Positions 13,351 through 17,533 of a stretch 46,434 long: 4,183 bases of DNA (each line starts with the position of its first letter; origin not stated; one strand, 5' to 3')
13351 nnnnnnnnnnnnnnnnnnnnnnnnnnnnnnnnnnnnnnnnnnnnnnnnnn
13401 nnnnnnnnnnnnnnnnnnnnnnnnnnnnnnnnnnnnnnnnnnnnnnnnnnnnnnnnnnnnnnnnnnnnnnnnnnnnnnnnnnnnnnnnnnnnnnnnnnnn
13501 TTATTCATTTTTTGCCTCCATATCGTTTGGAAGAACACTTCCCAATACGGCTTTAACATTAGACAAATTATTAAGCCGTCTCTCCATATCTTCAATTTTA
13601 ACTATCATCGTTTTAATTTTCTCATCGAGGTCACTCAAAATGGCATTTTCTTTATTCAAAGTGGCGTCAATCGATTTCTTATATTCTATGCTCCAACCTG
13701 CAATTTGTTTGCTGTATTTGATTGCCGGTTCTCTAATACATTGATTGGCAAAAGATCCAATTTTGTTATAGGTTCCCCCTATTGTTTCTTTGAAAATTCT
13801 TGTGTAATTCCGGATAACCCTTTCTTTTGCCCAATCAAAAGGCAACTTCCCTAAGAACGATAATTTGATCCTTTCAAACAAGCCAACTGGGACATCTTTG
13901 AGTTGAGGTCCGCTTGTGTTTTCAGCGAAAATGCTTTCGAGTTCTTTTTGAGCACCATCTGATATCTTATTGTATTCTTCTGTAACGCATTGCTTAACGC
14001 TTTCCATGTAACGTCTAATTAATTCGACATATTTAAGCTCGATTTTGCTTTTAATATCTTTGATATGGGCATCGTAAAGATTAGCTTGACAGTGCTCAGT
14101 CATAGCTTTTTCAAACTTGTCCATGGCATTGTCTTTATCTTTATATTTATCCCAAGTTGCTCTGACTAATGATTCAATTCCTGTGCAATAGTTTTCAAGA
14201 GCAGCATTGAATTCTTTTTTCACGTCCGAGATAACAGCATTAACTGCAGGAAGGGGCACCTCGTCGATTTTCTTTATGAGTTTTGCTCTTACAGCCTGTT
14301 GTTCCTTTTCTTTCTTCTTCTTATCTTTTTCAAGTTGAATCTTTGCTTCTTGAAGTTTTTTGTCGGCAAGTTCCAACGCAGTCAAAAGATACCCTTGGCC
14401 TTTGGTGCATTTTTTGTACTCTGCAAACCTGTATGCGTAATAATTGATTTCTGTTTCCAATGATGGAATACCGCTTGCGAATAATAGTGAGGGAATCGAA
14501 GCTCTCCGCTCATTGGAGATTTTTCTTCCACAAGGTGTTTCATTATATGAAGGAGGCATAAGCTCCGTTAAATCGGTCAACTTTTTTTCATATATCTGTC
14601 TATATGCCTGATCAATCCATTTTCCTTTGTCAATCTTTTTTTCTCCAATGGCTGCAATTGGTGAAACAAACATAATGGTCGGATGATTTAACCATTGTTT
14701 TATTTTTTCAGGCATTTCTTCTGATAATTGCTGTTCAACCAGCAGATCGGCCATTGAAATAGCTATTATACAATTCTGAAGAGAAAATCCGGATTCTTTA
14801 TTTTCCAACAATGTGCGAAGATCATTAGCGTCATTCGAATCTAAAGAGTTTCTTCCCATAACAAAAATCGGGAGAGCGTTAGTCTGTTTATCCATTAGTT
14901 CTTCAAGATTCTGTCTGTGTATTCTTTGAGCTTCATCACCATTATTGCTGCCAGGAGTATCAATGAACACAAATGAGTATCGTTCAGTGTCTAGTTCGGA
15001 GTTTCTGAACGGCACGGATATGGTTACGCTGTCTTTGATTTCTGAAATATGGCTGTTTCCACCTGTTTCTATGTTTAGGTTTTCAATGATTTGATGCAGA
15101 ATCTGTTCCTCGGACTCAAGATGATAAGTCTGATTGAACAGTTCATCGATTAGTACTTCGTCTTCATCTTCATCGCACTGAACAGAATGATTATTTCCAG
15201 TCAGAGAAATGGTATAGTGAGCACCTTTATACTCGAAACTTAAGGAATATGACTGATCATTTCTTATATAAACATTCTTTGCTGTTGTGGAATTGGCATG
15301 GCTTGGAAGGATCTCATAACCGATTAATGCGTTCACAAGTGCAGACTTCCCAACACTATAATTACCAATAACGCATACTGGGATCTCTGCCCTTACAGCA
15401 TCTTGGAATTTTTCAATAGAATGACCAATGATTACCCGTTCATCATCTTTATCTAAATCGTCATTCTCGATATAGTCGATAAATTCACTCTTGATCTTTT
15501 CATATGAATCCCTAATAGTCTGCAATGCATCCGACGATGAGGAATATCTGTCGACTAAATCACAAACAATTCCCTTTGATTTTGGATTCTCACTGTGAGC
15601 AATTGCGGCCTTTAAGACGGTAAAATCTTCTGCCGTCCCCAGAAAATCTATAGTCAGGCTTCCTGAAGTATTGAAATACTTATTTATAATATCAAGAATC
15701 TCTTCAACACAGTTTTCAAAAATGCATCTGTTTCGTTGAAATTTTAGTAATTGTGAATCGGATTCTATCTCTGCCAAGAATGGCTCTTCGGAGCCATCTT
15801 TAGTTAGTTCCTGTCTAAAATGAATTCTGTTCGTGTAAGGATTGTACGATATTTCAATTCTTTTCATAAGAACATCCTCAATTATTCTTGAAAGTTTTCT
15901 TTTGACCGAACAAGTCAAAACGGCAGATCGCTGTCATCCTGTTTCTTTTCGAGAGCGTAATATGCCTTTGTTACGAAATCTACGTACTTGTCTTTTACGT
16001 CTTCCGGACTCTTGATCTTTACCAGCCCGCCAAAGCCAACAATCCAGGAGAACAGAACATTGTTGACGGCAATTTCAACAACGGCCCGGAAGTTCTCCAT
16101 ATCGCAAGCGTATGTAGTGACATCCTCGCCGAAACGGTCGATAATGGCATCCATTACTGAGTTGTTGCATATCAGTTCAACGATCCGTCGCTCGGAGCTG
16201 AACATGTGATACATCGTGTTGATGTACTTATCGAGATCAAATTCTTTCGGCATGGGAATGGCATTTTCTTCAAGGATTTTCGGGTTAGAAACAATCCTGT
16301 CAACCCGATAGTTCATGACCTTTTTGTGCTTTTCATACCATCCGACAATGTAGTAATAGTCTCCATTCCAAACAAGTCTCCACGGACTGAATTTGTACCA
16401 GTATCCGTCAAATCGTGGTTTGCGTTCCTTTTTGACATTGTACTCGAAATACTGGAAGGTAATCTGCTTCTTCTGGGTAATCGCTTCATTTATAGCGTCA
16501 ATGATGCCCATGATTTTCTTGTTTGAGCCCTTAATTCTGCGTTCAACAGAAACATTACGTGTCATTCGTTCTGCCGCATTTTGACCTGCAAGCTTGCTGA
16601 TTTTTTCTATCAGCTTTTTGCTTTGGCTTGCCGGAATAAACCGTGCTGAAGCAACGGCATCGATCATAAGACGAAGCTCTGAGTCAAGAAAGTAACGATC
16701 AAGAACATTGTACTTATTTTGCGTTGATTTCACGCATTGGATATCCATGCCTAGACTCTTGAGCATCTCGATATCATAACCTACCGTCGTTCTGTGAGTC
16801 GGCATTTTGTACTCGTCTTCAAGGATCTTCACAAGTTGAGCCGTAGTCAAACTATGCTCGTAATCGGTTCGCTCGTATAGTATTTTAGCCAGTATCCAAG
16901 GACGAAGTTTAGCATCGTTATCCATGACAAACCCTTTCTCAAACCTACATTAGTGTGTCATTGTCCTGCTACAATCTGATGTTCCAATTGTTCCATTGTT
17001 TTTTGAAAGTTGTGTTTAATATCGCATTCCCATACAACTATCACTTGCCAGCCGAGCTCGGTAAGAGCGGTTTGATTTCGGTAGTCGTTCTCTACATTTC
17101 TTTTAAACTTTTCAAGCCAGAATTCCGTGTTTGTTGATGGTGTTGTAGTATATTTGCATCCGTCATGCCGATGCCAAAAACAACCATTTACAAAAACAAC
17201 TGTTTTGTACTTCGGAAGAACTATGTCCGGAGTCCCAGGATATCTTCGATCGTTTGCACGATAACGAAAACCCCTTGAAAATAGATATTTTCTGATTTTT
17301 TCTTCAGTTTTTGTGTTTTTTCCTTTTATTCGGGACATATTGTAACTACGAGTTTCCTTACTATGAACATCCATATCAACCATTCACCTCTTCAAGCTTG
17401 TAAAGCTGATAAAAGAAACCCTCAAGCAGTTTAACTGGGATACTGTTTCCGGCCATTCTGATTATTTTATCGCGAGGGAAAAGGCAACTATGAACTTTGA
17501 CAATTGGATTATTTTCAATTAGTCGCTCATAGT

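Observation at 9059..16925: Candidate undescribed system: WYL regulator, dynamin-like GTPase, membrane anchor, HerA/FtsK-type ATPase, GH-E/WHH-like HNH nuclease, immunity-like protein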

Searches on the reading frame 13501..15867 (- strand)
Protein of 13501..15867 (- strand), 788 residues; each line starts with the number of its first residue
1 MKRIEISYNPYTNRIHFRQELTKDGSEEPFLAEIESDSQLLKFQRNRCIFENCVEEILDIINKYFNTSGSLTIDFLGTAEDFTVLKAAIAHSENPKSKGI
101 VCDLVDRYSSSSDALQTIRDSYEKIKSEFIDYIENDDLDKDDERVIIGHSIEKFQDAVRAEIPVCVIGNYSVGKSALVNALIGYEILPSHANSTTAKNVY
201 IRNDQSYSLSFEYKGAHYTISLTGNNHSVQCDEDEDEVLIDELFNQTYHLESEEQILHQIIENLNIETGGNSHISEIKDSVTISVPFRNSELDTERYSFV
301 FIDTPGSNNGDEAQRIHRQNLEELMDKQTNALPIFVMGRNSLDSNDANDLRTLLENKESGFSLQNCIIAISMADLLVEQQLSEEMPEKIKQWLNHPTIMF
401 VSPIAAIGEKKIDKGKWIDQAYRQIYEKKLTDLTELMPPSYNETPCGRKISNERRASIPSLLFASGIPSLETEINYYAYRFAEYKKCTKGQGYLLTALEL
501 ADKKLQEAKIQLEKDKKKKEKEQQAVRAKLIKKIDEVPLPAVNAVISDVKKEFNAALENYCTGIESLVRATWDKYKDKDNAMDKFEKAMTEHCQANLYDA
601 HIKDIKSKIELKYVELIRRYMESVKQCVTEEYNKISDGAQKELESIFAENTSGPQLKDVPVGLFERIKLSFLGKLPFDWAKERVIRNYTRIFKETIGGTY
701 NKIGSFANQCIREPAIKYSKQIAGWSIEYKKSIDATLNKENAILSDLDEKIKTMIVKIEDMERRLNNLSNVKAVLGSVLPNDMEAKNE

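Call 3: search_protein_families(library=pfam, proteins=[window:13501-15867:-], max_evalue=0.1)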
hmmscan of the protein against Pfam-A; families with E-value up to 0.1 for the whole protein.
window:13501-15867:- (788 aa): 9 families
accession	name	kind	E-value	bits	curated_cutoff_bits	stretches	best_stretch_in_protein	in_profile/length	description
PF00350.29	Dynamin_N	-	1.3e-16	61.5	27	1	164-358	1-158/168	Dynamin family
PF01926.29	MMR_HSR1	-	5e-08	33.5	21.9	1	164-203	2-41/113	50S ribosome-binding GTPase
PF04212.24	MIT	-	0.0052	17.3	30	1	543-589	10-58/66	MIT (microtubule interacting and transport) domain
PF00009.33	GTP_EFTU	-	0.013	15.5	26.5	0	276-307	50-79/188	Elongation factor Tu GTP binding domain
PF22491.1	DUF6988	-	0.02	15.2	27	0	565-615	32-83/167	Family of unknown function (DUF6988)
PF02421.24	FeoB_N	-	0.057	13.4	27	0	164-185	3-24/156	Ferrous iron transport protein B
PF08477.19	Roc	-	0.078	13.7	27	0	164-201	2-38/119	Ras of Complex, Roc, domain of DAPkinase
PF19371.4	DUF5946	-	0.08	13.9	28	0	494-575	61-140/141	Family of unknown function (DUF5946)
PF03193.22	RsgA_GTPase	-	0.084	13.1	30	0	149-185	95-130/174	RsgA GTPase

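Call 4: search_protein_families(library=padloc, proteins=[window:13501-15867:-], max_evalue=0.1)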
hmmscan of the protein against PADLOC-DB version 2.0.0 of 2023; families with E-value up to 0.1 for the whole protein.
window:13501-15867:- (788 aa): 2 families
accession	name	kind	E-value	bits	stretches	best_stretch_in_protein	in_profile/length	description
PDLC03839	LeoA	-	8.4e-07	26.4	1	116-198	14-98/559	-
PDLC05034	PDC-S52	-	0.078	10.7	0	565-594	70-99/211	-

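Call 6: search_protein_families(library=ncbifam, proteins=[window:13501-15867:-], max_evalue=0.1)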
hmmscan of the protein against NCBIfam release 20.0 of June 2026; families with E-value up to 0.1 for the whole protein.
window:13501-15867:- (788 aa): 7 families
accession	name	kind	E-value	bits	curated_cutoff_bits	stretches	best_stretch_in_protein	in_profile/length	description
NF052648.1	DynmDynABac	equivalog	7.9e-07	27.3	1600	1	154-230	34-110/1187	dynamin GTPase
TIGR00231.1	small_GTP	domain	2.4e-06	27.4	42.5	1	161-199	3-41/164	GTP-binding protein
NF000908.1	PRK00089.1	equivalog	8.8e-06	25.2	237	1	164-199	6-42/291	GTPase Era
TIGR03594.1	GTPase_EngA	equivalog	0.0003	19.9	306.7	1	149-201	174-216/432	ribosome biogenesis GTPase Der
NF007368.0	PRK09866.1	equivalog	0.00033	19.1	1146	1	157-203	65-111/742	clamp-binding protein CrfC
NF007071.0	PRK09518.1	equivalog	0.00045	18.8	953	1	116-184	236-294/706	bifunctional cytidylate kinase/GTPase Der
TIGR00436.1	era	equivalog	0.0037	16.7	116.25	1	164-199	3-39/270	GTPase Era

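Call 39: search_solved_structures(query=window:13501-15867:-, max_evalue=0.01)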
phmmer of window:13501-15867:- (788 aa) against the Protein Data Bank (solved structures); distinct sequences matched with E-value up to 0.01: 3.
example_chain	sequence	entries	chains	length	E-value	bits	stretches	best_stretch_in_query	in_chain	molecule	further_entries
9bs0_W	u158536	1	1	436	0.00079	21.4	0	162-197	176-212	GTPase Der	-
2hjg_A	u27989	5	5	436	0.0018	20.2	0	162-196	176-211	GTP-binding protein engA | GTPase Der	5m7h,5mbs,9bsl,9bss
4dcs_A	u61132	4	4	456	0.0021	19.9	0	162-196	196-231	GTP-BINDING PROTEIN ENGA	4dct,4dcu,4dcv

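Call 100: search_solved_structures(query=A8, max_evalue=0.01)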
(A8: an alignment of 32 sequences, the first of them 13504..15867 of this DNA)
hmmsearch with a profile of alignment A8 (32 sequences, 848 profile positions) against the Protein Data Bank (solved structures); distinct sequences matched with E-value up to 0.01: 34.
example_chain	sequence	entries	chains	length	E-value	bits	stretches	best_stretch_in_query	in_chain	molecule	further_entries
2j68_A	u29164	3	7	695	4.7e-13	51.6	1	136-239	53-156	BACTERIAL DYNAMIN-LIKE PROTEIN | DYNAMIN FAMILY PROTEIN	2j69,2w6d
5yew_A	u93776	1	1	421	4.4e-08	35.2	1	150-219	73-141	Mitofusin-1,Mitofusin-1 fusion protein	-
6jfk_A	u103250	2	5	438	9.5e-08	34.1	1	112-195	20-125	Mitofusin-2,cDNA FLJ57997, highly similar to Transmembrane GTPase MFN2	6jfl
5goe_A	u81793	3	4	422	1.2e-07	33.7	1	150-211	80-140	Mitofusin-1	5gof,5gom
5gnt_A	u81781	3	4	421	2e-07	33.1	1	150-211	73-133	Mitofusin-1 | Mitofusin-1,Mitofusin-1 fusion protein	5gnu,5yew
5go4_A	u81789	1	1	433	2.1e-07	32.9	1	150-211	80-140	Mitofusin-1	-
5owv_C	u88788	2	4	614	1.4e-06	30.3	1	145-209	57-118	GTP-binding protein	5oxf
9em9_A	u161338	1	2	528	3.5e-06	28.9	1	147-207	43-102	Slr0869 protein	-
6jfm_A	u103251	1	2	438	4.6e-06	28.5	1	112-195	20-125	Mitofusin-2,Mitofusin-2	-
7zw6_A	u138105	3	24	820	1.3e-05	27.1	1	147-207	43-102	Slr0869 protein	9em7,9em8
5gnr_A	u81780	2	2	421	1.3e-05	27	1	150-211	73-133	Mitofusin-1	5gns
6rzt_A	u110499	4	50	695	2.4e-05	26.2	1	137-188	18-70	Putative mitochondrial dynamin protein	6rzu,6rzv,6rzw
8ylr_v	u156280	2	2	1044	4.2e-05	25.4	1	155-244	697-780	Elongation factor 3A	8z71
7b7d_EF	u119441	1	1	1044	4.6e-05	25.2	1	155-244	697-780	Elongation factor 3A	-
2iw3_A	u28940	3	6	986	4.7e-05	25.2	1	155-244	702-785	ELONGATION FACTOR 3A | ELONGATION FACTOR 3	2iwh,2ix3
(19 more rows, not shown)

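Call 113: find_homologous_proteins(query=window:13501-15867:-, max_evalue=0.00001)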
Query window:13501-15867:- (788 aa): 104 proteins with E <= 0.00001 among 8000 candidates.
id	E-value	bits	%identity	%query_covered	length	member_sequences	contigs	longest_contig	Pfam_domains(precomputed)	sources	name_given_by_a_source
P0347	0.0e+0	1758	100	100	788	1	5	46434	PF01926.30,PF00350.30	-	-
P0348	0.0e+0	1214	70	100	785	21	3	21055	PF01926.30,PF00350.30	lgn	-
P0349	0.0e+0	1210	69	100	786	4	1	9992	PF01926.30,PF00350.30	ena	-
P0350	0.0e+0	1194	68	99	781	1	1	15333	PF01926.30,PF00350.30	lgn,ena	-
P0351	0.0e+0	1182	68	100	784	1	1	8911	PF01926.30,PF00350.30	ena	-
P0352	0.0e+0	1135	66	99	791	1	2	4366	PF01926.30,PF00350.30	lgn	-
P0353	0.0e+0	1134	65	100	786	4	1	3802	PF01926.30,PF00350.30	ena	-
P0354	0.0e+0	1110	71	90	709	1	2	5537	PF01926.30,PF00350.30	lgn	-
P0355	0.0e+0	1101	64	100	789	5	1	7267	PF01926.30,PF00350.30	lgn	-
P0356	0.0e+0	1098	64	100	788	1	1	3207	PF01926.30,PF00350.30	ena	-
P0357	0.0e+0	1081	62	99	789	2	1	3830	PF01926.30,PF00350.30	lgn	-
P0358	0.0e+0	1067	62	100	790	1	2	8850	PF01926.30,PF00350.30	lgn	-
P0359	0.0e+0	1058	61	100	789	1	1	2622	PF01926.30,PF00350.30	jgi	-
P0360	0.0e+0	1052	60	100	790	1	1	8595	PF01926.30,PF00350.30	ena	-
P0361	0.0e+0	1047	61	100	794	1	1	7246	PF01926.30,PF00350.30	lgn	-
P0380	4.4e-154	533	38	99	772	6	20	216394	PF00350.30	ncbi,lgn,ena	-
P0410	4.3e-38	150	27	68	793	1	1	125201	PF01926.30,PF00350.30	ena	-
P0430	2.3e-29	121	28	75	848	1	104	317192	PF01926.30,PF00350.30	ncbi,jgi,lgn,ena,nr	ncbi:MAG: hypothetical protein HFF49_00300 [Lawsonibacter sp.]|jgi:GTPase Era involved in 16S rRNA p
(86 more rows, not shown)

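Call 114: find_encoding_contigs(protein=P0380, flank=8000, max_places=2)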
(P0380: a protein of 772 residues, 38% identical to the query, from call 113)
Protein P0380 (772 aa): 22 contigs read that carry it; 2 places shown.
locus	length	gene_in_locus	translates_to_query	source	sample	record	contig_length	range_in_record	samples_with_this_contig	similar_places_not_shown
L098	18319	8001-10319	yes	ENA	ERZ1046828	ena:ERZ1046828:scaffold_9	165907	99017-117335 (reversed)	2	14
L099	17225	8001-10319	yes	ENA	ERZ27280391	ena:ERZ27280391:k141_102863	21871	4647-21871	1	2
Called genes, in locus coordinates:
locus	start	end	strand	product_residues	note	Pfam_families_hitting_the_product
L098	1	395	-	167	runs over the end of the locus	-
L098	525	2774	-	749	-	PF00753:Lactamase_B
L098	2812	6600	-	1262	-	PF01823:MACPF, PF07523:Big_3 (weak)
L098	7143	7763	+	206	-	-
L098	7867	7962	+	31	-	-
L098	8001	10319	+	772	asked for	PF00350:Dynamin_N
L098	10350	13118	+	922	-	PF01935:DUF87, PF10412:TrwB_AAD_bind (faint)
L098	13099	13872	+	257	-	PF01223:Endonuclease_NS (weak), PF13930:Endonuclea_NS_2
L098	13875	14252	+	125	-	PF04634:YezG-like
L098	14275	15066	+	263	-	PF18491:SRA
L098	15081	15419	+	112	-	-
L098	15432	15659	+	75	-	-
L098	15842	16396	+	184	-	-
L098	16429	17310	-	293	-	PF00753:Lactamase_B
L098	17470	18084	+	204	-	-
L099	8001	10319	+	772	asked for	PF00350:Dynamin_N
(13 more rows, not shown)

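Call 115: find_encoding_contigs(protein=P0410, flank=8000, max_places=1)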
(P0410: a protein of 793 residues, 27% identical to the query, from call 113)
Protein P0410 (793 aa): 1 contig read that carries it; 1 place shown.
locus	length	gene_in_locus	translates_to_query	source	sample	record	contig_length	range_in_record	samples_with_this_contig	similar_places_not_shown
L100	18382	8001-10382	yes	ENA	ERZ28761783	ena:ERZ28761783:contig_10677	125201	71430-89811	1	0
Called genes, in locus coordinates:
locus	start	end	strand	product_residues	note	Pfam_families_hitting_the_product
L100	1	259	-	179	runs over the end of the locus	-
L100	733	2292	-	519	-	-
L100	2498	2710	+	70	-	-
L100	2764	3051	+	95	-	PF06124:DUF960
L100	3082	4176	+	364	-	-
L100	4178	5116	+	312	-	PF13230:GATase_4 (faint), PF13522:GATase_6, PF13537:GATase_7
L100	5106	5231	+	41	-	-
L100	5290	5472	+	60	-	PF12728:HTH_17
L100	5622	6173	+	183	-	PF00239:Resolvase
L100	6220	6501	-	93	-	-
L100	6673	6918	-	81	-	PF13560:HTH_31 (weak), PF12844:HTH_19 (weak), PF01381:HTH_3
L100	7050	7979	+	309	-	PF13280:WYL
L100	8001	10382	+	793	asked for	PF00350:Dynamin_N, PF01926:MMR_HSR1 (faint)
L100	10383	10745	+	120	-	-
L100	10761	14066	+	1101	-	PF01935:DUF87, PF10412:TrwB_AAD_bind (weak)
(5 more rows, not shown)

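Call 116: find_encoding_contigs(protein=P0430, flank=8000, max_places=3)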
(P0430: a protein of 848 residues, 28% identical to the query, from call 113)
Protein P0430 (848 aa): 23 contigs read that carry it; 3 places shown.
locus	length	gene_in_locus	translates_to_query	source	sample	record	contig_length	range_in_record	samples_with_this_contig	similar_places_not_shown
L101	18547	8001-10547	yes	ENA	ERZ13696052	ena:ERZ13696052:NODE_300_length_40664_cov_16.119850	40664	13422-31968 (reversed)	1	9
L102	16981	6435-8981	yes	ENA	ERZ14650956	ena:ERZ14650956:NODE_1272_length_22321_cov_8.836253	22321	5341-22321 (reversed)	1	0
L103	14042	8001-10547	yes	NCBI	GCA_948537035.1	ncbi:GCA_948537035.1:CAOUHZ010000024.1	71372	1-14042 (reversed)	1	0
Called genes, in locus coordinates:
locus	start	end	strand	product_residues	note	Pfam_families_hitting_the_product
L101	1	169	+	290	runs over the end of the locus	-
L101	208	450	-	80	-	-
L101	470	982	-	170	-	-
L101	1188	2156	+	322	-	PF01116:F_bP_aldolase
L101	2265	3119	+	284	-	PF00165:HTH_AraC (faint), PF12833:HTH_18, PF06445:GyrI-like, PF14526:Cass2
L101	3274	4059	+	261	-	PF01381:HTH_3, PF07022:Phage_CI_repr (weak), PF12844:HTH_19, PF13443:HTH_26 (weak), PF13560:HTH_31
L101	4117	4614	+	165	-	PF12671:Amidase_6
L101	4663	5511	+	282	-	PF04055:Radical_SAM, PF13186:SPASM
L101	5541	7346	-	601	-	PF00884:Sulfatase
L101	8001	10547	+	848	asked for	PF00350:Dynamin_N, PF01926:MMR_HSR1 (faint)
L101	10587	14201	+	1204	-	PF01580:FtsK_SpoIIIE (faint), PF01935:DUF87, PF10412:TrwB_AAD_bind (weak)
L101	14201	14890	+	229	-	PF12639:Colicin-DNase, PF14414:WHH (weak)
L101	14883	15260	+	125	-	PF22481:DUF6985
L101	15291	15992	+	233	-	-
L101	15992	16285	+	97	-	-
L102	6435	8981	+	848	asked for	PF00350:Dynamin_N, PF01926:MMR_HSR1 (faint)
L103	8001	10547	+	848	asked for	PF00350:Dynamin_N, PF01926:MMR_HSR1 (faint)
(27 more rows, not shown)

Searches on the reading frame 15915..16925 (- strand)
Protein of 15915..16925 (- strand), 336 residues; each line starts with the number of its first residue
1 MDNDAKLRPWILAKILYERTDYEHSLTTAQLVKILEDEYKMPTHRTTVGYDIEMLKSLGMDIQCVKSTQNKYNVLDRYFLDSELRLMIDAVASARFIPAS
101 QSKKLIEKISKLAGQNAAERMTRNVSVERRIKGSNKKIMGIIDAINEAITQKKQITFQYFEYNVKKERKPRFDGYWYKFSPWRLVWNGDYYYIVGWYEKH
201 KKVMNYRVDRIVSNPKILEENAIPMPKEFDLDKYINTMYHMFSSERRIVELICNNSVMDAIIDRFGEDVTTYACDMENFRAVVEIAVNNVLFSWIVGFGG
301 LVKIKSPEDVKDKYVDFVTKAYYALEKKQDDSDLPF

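Call 3: search_protein_families(library=pfam, proteins=[window:15915-16925:-], max_evalue=0.1)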
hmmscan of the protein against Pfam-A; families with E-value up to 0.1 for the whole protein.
window:15915-16925:- (336 aa): 5 families
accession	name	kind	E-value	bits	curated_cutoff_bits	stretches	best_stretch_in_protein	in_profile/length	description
PF13280.12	WYL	-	4e-13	49.6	21.8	1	141-212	2-66/70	WYL domain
PF25583.1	WCX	-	0.0033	18.2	23.9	1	255-318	11-72/76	WCX domain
PF10678.14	DUF2492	-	0.035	14.8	27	0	253-281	20-48/77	Protein of unknown function (DUF2492)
PF23558.1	TPR_P4H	-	0.04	14.5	27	0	187-235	14-62/91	Prolyl 4-hydroxylase peptide-substrate-binding domain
PF03847.19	TFIID_20kDa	-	0.096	13.7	27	0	257-292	25-60/68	Transcription initiation factor TFIID subunit A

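Call 4: search_protein_families(library=padloc, proteins=[window:15915-16925:-], max_evalue=0.1)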
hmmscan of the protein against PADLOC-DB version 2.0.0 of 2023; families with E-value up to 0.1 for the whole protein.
window:15915-16925:- (336 aa): 3 families
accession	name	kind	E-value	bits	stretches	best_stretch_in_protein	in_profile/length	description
PDLC01652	WYL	-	1e-27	95.4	1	138-321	16-161/162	"CAS-I,CAS-II,CAS-III,CAS-IV,CAS-V,CAS-VI; associated_signaling"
PDLC01457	WYL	-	5.3e-12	43.8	1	48-309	35-228/229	"CAS-I,CAS-II,CAS-III,CAS-IV,CAS-V,CAS-VI; associated_signaling"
PDLC01766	Cas3c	-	1.8e-06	24.5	1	116-316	112-307/1009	-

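Call 6: search_protein_families(library=ncbifam, proteins=[window:15915-16925:-], max_evalue=0.1)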
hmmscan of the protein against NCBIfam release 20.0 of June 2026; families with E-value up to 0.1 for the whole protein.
window:15915-16925:- (336 aa): 3 families
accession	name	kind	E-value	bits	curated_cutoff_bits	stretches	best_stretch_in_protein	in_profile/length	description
TIGR03853.1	matur_matur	hypoth_equivalog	0.042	14.3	65.7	0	253-281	19-47/77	YecH family metal-binding protein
NF041369.1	Dhydh_Halo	equivalog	0.075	12.2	400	0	49-122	144-213/305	D-2-hydroxyacid dehydrogenase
NF008581.0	PRK11543.1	equivalog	0.096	11.7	481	0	233-302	194-262/321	arabinose-5-phosphate isomerase GutQ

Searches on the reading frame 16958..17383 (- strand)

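Call 46: search_protein_families(library=pfam, proteins=[window:16958-17383:-], max_evalue=0.001)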
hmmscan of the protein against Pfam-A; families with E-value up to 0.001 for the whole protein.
window:16958-17383:- (141 aa): 2 families
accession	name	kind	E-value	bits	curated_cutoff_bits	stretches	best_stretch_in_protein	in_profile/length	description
PF03852.21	Vsr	-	2e-32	111.3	27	1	4-74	1-71/74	DNA mismatch endonuclease Vsr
PF18741.7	MTES_1575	-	0.00015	22.2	38.2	1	94-137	53-96/96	REase_MTES_1575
